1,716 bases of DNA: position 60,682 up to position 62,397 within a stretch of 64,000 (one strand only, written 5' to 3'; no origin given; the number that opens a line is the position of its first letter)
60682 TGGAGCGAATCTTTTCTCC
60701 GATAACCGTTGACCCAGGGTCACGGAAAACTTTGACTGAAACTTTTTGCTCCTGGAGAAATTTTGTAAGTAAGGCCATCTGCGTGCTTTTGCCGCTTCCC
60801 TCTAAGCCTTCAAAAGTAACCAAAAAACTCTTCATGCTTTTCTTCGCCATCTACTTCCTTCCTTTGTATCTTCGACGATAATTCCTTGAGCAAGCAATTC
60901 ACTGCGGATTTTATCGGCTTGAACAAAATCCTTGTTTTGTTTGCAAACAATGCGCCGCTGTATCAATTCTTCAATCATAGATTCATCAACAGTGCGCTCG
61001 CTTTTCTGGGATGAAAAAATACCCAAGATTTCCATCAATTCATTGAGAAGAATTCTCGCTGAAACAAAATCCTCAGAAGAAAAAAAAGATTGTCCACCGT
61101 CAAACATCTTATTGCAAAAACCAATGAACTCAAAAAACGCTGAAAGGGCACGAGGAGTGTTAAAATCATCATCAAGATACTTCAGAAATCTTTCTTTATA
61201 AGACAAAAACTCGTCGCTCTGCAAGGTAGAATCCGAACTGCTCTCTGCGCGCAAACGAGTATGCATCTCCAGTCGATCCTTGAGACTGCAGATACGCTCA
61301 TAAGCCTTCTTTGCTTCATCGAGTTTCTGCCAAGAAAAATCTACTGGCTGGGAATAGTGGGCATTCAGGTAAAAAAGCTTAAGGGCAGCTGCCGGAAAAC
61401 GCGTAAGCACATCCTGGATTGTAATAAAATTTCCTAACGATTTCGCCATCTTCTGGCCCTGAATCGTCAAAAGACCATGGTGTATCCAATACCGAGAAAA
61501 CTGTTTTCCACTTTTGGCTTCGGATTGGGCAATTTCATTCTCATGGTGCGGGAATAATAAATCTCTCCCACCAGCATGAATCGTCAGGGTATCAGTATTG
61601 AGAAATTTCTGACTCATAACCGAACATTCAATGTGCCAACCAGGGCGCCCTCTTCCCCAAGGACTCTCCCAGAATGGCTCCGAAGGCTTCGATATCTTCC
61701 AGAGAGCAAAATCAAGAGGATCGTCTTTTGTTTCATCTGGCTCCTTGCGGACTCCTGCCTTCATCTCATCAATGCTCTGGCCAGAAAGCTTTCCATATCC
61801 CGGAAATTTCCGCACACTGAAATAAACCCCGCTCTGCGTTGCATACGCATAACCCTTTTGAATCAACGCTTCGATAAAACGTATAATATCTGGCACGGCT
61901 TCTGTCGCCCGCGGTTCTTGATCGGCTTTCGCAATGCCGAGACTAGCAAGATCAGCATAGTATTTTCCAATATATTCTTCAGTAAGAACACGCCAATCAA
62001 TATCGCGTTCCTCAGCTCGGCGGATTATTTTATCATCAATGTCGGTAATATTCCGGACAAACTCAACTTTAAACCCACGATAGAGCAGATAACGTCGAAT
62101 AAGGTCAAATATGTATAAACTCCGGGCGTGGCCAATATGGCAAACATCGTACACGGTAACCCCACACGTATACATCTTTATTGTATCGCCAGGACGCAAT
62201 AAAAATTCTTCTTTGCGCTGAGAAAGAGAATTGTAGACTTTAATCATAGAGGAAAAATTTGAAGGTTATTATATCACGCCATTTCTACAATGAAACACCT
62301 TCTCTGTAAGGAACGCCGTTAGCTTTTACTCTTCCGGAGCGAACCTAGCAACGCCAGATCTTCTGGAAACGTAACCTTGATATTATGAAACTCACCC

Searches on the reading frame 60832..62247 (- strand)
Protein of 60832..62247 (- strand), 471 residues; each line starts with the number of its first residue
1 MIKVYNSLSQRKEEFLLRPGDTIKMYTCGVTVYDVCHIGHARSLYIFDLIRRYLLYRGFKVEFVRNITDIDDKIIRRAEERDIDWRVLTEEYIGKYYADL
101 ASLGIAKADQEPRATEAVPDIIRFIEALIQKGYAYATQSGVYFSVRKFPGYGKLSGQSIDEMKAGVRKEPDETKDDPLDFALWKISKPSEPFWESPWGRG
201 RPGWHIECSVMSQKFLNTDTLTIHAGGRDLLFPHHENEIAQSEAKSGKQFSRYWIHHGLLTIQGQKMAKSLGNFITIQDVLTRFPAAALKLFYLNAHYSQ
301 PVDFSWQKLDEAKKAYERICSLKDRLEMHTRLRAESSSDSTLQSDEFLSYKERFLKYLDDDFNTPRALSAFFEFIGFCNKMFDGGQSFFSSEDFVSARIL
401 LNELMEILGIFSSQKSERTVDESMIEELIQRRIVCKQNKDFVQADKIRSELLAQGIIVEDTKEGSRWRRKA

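Call 54: find_homologous_proteins(query=window:60832-62247:-, max_evalue=1e-50)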
Query window:60832-62247:- (471 aa): 8000 proteins with E <= 1e-50 among 8000 candidates; the best 120 are listed.
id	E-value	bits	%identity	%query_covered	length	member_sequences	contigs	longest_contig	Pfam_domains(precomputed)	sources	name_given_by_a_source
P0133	0.0e+0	1079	100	100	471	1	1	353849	PF09334.18,PF01406.26,PF01921.25,PF00133.29,PF09190.18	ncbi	-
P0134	1.7e-186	639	61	100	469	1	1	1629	PF09334.18,PF01406.26,PF01921.25,PF00133.29,PF09190.18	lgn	-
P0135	3.9e-185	634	59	100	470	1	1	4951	PF09334.18,PF01406.26,PF01921.25,PF00133.29,PF09190.18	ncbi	-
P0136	1.5e-184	632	60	100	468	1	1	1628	PF09334.18,PF01406.26,PF01921.25,PF00133.29,PF09190.18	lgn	-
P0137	2.2e-184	632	59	100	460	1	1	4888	PF09334.18,PF01406.26,PF01921.25,PF00133.29,PF09190.18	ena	-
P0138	2.5e-184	632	59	100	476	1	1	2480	PF09334.18,PF01406.26,PF01921.25,PF00133.29,PF09190.18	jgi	jgi:cysteinyl-tRNA synthetase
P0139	4.2e-184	631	61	100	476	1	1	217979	PF09334.18,PF01406.26,PF23493.2,PF01921.25,PF00133.29,PF09190.18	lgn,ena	-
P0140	4.6e-184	631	58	100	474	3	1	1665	PF09334.18,PF01406.26,PF01921.25,PF00133.29,PF09190.18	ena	-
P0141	1.7e-183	629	60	100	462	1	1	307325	PF09334.18,PF01406.26,PF01921.25,PF00133.29,PF09190.18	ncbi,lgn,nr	ncbi:MAG: cysteine--tRNA ligase [Candidatus Omnitrophota bacterium]|nr:cysteine--tRNA ligase [Candid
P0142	1.9e-183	629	60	100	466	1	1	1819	PF09334.18,PF01406.26,PF23493.2,PF01921.25,PF00133.29,PF09190.18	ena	-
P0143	1.2e-182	626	59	100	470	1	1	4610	PF09334.18,PF01406.26,PF23493.2,PF01921.25,PF00133.29,PF09190.18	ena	-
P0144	1.7e-182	626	59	100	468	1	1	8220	PF09334.18,PF01406.26,PF01921.25,PF00133.29,PF09190.18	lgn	-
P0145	1.9e-182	625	59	100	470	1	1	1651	PF09334.18,PF01406.26,PF23493.2,PF01921.25,PF00133.29,PF09190.18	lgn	-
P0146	2.1e-182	625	57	100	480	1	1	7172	PF09334.18,PF01406.26,PF23493.2,PF01921.25,PF00133.29,PF09190.18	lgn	-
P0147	4.1e-182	624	58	100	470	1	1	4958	PF09334.18,PF01406.26,PF23493.2,PF01921.25,PF00133.29,PF09190.18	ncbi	-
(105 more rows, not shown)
